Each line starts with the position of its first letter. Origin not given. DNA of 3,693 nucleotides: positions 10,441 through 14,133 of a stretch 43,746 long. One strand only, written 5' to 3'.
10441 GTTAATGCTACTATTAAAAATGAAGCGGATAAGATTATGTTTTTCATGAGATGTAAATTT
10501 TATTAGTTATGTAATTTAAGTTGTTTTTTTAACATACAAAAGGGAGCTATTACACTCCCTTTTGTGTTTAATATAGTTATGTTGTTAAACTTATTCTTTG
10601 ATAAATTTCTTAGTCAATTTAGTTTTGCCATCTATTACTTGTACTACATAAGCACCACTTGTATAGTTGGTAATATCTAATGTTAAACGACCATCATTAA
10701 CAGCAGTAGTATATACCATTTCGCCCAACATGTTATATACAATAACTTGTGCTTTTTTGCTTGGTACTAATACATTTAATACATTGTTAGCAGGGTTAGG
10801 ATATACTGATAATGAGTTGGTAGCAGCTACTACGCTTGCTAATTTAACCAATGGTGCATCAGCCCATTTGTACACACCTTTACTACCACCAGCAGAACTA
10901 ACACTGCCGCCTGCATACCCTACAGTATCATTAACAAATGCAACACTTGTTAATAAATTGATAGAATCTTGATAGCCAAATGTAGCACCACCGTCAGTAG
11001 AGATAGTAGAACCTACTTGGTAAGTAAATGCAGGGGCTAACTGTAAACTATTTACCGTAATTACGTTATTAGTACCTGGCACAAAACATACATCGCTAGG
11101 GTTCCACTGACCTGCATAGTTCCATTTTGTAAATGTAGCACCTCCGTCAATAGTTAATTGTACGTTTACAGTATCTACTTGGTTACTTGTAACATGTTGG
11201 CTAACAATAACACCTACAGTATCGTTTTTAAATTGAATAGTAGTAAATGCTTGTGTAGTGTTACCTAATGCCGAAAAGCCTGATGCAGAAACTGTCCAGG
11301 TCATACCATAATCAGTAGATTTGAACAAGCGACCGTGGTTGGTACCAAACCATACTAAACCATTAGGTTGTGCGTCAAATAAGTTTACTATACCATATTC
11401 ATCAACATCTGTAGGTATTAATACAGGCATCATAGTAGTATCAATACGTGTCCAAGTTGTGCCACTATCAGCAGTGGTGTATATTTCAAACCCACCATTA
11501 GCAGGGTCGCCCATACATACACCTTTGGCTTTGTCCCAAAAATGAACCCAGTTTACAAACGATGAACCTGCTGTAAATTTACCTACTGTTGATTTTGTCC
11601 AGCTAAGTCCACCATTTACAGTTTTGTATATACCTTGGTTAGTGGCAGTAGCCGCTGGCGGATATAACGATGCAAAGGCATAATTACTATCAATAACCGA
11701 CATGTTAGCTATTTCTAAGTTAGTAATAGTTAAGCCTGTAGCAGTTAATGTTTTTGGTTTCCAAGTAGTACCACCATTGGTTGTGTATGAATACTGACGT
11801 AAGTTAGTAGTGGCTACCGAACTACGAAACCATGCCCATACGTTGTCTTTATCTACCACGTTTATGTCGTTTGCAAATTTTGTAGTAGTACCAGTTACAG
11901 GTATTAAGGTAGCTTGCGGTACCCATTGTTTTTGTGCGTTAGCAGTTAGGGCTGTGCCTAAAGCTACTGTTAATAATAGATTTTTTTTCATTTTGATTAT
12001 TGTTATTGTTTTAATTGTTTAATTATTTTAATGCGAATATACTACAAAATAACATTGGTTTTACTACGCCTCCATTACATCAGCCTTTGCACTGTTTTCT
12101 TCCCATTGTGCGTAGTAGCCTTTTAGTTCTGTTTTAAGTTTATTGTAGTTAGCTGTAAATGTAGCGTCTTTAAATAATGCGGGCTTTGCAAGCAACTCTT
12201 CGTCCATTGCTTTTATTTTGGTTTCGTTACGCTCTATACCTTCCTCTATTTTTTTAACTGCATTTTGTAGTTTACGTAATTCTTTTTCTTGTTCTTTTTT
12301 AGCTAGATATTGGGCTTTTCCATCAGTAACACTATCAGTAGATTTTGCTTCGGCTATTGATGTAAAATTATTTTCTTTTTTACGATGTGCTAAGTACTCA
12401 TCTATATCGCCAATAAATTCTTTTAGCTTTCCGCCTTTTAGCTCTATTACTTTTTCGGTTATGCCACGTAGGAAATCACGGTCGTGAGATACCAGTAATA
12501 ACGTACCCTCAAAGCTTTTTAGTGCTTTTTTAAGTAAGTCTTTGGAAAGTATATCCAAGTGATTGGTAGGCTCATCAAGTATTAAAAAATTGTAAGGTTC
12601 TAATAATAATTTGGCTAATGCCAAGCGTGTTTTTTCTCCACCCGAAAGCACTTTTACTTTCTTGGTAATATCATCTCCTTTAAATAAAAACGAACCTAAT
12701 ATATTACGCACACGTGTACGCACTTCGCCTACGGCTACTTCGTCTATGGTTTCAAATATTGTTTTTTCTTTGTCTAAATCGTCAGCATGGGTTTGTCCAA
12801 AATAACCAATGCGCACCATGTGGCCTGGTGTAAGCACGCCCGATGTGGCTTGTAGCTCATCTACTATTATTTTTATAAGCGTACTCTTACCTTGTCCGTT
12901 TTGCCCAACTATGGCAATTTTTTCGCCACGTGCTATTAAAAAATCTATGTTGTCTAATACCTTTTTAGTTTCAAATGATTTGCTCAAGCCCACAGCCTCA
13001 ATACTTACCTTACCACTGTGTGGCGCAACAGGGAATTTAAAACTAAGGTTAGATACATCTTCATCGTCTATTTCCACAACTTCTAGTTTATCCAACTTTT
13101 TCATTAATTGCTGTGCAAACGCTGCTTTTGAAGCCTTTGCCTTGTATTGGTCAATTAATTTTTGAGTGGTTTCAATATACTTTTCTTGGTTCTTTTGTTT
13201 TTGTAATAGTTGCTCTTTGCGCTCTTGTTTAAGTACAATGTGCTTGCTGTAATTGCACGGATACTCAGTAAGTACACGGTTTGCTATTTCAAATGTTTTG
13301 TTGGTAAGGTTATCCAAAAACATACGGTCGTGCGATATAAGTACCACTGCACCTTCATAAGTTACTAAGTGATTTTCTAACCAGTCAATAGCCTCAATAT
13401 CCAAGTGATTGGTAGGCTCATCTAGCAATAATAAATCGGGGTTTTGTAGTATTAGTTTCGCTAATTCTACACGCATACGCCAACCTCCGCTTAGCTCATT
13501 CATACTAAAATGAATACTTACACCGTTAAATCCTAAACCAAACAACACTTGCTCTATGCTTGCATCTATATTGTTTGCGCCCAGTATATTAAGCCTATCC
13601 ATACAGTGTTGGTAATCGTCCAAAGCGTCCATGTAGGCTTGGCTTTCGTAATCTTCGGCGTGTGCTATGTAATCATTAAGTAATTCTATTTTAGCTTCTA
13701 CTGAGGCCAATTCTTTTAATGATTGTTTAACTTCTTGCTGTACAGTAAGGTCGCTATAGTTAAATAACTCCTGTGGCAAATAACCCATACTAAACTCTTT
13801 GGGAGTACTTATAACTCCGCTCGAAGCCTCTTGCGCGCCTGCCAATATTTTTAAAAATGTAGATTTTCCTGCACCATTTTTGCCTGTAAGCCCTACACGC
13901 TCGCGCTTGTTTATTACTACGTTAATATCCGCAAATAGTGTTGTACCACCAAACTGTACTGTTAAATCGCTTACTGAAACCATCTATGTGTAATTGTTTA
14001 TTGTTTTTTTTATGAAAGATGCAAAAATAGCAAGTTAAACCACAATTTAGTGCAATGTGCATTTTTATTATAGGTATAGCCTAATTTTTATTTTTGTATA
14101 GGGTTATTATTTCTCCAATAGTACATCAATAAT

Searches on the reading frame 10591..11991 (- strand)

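Call 60: search_protein_families(library=pfam, max_evalue=0.00001, proteins=[window:10591-11991:-])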
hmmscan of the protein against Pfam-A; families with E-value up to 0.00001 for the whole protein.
window:10591-11991:- (466 aa): 2 families
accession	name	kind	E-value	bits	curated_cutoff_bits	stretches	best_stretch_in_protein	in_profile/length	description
PF18962.6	Por_Secre_tail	-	1.5e-13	51.3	27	1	396-464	1-74/75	Secretion system C-terminal sorting domain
PF02012.26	BNR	-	1.3e-06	28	27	0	69-78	2-11/12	BNR/Asp-box repeat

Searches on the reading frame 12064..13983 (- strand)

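Call 60: search_protein_families(library=pfam, max_evalue=0.00001, proteins=[window:12064-13983:-])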
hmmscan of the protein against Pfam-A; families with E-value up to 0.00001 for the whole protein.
window:12064-13983:- (639 aa): 9 families
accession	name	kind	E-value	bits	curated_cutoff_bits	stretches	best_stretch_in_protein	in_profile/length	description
PF00005.33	ABC_tran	-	2.8e-51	174.1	25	2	343-474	1-137/137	ABC transporter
PF12848.13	ABC_tran_Xtn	-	1.5e-18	67.1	25.9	1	231-314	1-84/85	ABC transporter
PF13304.12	AAA_21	-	7.5e-15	56.2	27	0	31-78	3-50/304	AAA domain, putative AbiEii toxin, Type IV TA system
PF13555.12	AAA_29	-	6.3e-08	32.7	27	0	350-370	19-39/61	P-loop containing region of AAA domain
PF13401.12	AAA_22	-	1.7e-06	28.8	27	0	356-428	8-54/130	AAA domain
PF00910.28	RNA_helicase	-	3.1e-06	28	21.5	0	356-404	1-48/105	RNA helicase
PF01926.29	MMR_HSR1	-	3.7e-06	27.5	21.9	0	29-79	1-53/113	50S ribosome-binding GTPase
PF02367.23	TsaE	-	6e-06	26.7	26.6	0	337-394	5-62/128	Threonylcarbamoyl adenosine biosynthesis protein TsaE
PF19263.5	DUF5906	-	9e-06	26.8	27.6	0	32-99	1-78/114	Family of unknown function (DUF5906)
